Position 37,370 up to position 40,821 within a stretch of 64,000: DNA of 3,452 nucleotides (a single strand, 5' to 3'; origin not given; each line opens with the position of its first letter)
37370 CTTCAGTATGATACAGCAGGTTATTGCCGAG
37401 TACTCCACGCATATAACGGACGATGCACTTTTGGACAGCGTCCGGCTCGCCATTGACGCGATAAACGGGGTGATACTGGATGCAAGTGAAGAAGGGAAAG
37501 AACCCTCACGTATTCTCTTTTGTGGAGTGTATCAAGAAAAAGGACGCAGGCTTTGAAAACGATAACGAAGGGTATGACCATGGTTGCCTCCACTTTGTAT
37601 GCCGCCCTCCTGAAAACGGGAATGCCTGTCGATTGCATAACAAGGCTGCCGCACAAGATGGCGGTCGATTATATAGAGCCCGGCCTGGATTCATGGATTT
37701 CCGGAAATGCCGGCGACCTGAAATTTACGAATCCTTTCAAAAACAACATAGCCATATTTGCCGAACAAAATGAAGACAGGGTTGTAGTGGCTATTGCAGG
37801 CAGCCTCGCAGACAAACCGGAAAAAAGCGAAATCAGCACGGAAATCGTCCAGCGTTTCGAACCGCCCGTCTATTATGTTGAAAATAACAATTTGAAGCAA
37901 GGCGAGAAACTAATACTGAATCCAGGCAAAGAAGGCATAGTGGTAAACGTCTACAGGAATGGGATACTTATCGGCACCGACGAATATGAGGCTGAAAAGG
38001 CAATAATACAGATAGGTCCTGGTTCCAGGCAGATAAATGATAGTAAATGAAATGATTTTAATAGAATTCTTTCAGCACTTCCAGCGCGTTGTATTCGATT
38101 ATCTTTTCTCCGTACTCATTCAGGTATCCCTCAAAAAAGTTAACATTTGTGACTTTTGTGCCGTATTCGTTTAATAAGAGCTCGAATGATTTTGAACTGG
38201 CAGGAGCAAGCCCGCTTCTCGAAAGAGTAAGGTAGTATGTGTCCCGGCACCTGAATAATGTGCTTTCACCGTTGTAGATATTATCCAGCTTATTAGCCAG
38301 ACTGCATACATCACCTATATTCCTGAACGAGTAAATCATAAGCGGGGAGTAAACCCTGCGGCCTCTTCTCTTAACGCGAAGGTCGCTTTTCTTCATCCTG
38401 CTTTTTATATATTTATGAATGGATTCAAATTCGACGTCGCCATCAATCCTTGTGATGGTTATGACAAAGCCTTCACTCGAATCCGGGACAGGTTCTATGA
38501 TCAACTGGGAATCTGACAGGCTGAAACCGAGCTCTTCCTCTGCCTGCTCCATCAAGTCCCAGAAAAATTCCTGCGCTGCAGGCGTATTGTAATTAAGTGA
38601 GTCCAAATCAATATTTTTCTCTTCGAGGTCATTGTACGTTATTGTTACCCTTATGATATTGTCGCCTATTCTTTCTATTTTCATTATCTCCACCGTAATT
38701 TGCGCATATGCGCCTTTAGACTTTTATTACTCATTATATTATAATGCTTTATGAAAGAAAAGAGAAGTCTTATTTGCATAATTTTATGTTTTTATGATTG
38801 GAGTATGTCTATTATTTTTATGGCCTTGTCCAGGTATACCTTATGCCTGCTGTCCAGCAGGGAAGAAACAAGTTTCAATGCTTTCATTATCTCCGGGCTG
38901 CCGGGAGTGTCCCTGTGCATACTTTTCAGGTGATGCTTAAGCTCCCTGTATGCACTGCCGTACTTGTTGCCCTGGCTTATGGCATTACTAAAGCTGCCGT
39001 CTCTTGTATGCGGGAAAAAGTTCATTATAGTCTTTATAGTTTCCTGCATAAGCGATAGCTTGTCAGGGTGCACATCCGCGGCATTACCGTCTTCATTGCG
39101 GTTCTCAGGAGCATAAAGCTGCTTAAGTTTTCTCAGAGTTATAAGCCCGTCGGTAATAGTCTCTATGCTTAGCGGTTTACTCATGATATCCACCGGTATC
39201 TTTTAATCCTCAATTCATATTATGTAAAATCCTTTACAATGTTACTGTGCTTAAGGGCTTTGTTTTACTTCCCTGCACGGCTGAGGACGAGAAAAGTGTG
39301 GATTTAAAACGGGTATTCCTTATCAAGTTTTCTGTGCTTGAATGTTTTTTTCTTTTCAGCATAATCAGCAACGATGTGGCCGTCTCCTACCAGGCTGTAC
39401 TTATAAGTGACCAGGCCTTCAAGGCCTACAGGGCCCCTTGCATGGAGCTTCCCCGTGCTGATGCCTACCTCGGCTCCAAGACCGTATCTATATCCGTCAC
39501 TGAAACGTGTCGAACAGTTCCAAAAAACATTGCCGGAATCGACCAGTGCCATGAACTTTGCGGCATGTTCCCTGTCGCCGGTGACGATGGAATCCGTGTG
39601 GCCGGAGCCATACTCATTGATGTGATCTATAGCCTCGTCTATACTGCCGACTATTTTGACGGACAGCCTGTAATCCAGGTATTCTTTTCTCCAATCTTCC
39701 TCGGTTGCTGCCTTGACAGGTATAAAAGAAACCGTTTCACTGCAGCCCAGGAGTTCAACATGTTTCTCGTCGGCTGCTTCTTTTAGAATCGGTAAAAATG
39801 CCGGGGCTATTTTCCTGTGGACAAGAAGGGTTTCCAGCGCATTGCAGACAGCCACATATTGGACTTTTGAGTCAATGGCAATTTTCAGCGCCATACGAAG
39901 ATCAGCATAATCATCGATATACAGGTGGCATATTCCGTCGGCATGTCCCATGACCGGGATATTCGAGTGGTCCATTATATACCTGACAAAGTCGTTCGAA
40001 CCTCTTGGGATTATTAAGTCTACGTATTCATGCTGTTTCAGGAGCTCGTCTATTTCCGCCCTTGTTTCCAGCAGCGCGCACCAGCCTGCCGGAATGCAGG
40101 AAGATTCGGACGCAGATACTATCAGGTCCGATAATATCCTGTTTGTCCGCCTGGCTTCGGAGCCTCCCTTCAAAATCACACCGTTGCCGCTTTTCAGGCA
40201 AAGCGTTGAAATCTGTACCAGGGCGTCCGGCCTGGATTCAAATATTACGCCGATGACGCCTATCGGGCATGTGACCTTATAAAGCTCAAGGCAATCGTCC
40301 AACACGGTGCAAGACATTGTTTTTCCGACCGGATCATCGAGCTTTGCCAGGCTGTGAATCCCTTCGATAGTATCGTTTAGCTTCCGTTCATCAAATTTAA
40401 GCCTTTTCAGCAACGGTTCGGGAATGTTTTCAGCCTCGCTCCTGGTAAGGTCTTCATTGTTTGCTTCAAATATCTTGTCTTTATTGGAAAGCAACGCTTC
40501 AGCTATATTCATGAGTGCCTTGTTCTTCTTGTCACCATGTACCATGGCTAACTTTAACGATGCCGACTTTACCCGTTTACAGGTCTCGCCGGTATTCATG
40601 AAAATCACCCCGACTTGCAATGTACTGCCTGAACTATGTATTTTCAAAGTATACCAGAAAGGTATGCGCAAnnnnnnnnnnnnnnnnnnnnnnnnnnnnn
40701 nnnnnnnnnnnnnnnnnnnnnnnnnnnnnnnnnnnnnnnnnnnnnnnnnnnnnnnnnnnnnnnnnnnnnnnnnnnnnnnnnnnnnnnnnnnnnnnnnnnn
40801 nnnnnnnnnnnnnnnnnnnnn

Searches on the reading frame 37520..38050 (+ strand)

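Call 22: search_protein_families(library=pfam, proteins=[window:37520-38050:+])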
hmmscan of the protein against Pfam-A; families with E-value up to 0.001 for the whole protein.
window:37520-38050:+ (176 aa): 2 families
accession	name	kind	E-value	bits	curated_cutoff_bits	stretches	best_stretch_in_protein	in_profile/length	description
PF04294.18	VanW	-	2.4e-13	50.2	27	1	12-92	51-129/130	VanW like protein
PF07501.17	G5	-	0.00093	19.8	23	0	112-147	9-44/75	G5 domain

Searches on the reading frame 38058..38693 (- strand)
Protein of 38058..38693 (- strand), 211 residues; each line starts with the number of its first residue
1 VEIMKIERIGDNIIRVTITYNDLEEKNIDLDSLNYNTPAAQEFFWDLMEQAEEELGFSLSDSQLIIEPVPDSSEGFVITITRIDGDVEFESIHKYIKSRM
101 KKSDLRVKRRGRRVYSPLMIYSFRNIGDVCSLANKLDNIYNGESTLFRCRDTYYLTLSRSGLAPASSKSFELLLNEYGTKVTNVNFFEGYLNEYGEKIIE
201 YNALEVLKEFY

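Call 22: search_protein_families(library=pfam, proteins=[window:38058-38693:-])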
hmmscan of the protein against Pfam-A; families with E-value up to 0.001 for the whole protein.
window:38058-38693:- (211 aa): 1 family
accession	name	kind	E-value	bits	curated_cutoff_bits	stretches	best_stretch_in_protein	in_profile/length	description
PF05389.17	MecA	-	4.8e-47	160.9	22.5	1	4-207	1-221/221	Negative regulator of genetic competence (MecA)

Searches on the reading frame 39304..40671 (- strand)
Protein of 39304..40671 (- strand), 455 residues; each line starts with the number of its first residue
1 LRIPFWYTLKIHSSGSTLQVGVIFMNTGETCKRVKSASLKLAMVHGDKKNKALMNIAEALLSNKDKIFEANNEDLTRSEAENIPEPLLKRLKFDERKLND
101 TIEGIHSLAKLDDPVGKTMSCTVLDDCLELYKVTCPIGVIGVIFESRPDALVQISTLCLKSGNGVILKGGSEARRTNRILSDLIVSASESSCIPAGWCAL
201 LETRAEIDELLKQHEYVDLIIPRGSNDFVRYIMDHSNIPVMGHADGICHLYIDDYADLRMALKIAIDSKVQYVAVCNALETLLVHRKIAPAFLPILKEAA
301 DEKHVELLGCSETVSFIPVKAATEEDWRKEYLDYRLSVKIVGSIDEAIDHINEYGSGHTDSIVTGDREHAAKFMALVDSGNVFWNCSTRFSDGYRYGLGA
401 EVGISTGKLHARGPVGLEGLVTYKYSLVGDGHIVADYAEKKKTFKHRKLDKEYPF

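Call 22: search_protein_families(library=pfam, proteins=[window:39304-40671:-])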
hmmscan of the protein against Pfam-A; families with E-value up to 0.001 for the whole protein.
window:39304-40671:- (455 aa): 1 family
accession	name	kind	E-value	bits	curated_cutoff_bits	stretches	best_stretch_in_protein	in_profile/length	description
PF00171.27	Aldedh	-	9.7e-21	74.3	23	2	59-305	55-298/461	Aldehyde dehydrogenase family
